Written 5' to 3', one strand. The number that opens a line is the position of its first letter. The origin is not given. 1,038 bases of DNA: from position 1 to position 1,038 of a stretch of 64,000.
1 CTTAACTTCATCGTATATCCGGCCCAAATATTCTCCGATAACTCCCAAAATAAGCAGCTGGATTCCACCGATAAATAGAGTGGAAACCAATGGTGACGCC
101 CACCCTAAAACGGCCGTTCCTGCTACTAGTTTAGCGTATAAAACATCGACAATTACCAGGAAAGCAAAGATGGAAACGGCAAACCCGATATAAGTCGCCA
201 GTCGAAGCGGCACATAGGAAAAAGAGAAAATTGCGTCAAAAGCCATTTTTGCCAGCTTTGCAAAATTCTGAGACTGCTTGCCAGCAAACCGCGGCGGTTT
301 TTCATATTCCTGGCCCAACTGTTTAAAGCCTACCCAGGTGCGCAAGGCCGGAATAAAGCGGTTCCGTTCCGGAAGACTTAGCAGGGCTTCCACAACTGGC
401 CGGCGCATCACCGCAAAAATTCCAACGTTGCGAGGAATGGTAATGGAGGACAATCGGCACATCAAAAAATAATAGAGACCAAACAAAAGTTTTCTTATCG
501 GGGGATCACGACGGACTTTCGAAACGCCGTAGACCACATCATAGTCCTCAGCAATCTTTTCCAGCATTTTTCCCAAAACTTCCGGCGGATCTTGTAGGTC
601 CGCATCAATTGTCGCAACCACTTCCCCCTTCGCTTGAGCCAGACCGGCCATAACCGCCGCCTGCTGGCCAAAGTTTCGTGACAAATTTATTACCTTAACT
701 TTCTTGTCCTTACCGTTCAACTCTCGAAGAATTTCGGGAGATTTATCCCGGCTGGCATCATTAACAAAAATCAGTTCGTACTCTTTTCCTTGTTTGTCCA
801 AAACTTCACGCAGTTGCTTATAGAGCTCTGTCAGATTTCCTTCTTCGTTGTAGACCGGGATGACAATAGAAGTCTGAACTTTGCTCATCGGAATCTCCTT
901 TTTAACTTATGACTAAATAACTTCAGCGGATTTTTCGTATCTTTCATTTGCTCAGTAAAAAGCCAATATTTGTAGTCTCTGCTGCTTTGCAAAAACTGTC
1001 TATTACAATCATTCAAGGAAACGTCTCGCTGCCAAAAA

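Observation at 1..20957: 21-kb surface-glycosylation island dominated by GT-C membrane glycosyltransferase paralogs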

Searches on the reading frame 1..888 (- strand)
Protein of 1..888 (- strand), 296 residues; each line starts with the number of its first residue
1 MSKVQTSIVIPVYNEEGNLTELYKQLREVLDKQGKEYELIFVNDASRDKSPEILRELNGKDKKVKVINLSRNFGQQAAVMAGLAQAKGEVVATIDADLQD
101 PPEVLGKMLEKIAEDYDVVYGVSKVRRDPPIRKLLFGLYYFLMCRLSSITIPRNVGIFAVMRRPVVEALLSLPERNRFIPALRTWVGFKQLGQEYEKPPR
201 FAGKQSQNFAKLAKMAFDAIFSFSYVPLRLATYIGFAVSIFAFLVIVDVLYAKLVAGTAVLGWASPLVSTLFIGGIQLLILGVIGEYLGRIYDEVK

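Call 5: search_protein_families(library=pfam, proteins=[window:1-888:-], max_evalue=0.01)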
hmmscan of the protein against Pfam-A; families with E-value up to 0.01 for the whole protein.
window:1-888:- (296 aa): 2 families
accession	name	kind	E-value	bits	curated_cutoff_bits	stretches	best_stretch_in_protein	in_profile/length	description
PF00535.33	Glycos_transf_2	-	9.6e-37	126.9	23.3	1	7-169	1-167/168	Glycosyl transferase family 2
PF10111.15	Glyco_tranf_2_2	-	3.8e-08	33.6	27.3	1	7-110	1-104/276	Glycosyltransferase like family 2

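Call 8: search_protein_families(library=ncbifam, proteins=[window:1-888:-], max_evalue=0.01)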
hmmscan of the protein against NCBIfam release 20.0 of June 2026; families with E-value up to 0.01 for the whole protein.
window:1-888:- (296 aa): 22 families
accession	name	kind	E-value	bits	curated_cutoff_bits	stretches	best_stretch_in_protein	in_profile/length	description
NF047588.1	GlcsyltransPgfSStrep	equivalog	1.8e-65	221.2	500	1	6-296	3-295/308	glycosyltransferase PgfS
NF007986.1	PRK10714.1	equivalog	1.1e-52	179.1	529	1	5-296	7-301/316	undecaprenyl-phosphate 4-deoxy-4-formamido-L-arabinose transferase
TIGR03937.1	PgaC_IcaA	equivalog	4.5e-18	65.4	422.3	1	5-118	46-156/407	poly-beta-1,6-N-acetyl-D-glucosamine synthase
NF007482.0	PRK10073.1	equivalog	8.4e-15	54.6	423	1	3-117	5-116/334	glycosyltransferase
NF047683.1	TeichurnBiosyTuaG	equivalog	1.9e-14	53.9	400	1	5-113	7-112/252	teichuronic acid biosynthesis protein TuaG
NF041875.1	EPS_EpsD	equivalog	4.4e-13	49.3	370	1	7-132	2-123/325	exopolysaccharide biosynthesis glycosyltransferase EpsD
TIGR03965.1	mycofact_glyco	equivalog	4.5e-13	48.9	280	1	5-113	75-180/467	mycofactocin biosynthesis glycosyltransferase MftF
TIGR04283.1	glyco_like_mftF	equivalog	2.2e-12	47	182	1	7-125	2-109/221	TIGR04283 family arsenosugar biosynthesis glycosyltransferase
NF050050.1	ProtGlycPglI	equivalog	1.5e-11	44.2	500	1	6-135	4-131/306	GalNAc(5)-diNAcBac-PP-undecaprenol beta-1,3-glucosyltransferase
NF041391.1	DPhHxTase_Halo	equivalog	1.1e-08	34.3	375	1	12-121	3-102/213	dolichyl-phosphate hexose transferase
NF058614.1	PPMAGASynPpgS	equivalog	1.3e-08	34.5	370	1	7-142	3-138/226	polyprenyl-phospho-N-acetylgalactosaminyl synthase PpgS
NF010496.0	PRK13915.1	equivalog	3e-08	33.1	262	1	5-120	32-150/307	glucosyl-3-phosphoglycerate synthase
TIGR03111.1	glyc2_xrt_Gpos1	hypoth_equivalog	3e-08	32.9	363.95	1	6-118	51-162/439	TIGR03111 family XrtG-associated glycosyltransferase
TIGR04242.1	nodulat_NodC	equivalog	1.4e-07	30.8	550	1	7-115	51-159/395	chitooligosaccharide synthase NodC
NF038302.1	EPS_HpsE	equivalog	2.1e-07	30.2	300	1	5-97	2-96/307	hormogonium polysaccharide biosynthesis glycosyltransferase HpsE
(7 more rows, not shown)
